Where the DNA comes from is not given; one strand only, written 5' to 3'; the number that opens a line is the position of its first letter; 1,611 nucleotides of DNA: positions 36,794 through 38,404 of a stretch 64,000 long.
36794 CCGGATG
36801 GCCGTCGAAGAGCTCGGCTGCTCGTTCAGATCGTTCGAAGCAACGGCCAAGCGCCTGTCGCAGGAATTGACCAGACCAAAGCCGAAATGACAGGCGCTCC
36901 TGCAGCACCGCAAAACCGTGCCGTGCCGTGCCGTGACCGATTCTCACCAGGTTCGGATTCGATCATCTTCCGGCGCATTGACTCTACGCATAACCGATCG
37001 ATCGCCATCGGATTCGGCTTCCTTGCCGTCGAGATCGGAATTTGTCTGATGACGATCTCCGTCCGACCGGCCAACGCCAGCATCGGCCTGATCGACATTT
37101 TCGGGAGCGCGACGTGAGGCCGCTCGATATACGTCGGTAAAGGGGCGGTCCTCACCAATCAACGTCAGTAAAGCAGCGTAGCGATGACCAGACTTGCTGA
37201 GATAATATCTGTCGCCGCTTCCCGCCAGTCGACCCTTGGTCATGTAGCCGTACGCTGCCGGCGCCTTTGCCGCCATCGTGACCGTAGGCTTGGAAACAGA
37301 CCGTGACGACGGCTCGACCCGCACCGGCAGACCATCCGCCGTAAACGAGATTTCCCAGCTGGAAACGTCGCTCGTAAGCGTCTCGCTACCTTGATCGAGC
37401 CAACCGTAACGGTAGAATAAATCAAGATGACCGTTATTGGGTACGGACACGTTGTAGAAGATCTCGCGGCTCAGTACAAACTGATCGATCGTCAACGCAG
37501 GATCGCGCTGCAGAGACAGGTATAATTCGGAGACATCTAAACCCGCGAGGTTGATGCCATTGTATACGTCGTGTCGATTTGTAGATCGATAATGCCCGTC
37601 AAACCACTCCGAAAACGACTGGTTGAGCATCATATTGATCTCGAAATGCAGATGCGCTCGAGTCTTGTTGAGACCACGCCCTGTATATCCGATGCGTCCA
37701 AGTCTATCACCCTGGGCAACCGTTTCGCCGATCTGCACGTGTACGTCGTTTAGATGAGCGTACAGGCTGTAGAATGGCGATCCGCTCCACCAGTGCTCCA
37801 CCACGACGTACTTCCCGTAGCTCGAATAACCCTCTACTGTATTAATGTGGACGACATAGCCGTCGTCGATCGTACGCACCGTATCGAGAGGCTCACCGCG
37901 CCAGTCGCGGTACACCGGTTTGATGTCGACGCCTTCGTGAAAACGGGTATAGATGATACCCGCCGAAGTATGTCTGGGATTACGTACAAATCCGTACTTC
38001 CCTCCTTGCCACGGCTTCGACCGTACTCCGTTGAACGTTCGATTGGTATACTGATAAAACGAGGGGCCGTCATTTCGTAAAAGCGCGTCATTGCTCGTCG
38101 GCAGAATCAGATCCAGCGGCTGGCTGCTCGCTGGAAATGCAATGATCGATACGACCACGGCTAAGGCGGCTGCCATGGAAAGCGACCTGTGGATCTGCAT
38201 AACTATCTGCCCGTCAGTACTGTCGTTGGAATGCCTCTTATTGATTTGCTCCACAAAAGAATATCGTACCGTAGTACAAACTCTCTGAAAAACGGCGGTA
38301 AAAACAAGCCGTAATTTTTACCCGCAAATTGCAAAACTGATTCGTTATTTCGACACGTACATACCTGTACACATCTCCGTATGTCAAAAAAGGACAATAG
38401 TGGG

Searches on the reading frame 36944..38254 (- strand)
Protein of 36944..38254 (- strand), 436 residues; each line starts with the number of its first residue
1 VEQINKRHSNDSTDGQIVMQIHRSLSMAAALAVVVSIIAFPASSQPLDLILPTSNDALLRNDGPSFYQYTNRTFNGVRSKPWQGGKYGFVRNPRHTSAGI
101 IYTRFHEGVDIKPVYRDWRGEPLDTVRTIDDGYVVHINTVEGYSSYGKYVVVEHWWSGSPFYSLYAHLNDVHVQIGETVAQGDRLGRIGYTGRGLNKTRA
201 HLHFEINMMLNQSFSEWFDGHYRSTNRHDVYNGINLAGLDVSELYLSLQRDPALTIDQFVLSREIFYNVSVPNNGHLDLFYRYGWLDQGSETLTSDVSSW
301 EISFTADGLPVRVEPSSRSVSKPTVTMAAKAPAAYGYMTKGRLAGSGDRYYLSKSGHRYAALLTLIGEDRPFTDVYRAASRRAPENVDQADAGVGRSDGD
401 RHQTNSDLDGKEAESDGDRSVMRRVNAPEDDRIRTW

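Call 75: search_protein_families(library=pfam, proteins=[window:36944-38254:-], max_evalue=0.00001)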
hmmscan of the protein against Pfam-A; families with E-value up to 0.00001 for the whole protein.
window:36944-38254:- (436 aa): 1 family
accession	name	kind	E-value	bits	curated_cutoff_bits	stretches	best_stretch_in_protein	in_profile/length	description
PF01551.29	Peptidase_M23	-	1.3e-17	64.2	28.7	1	105-207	2-88/96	Peptidase family M23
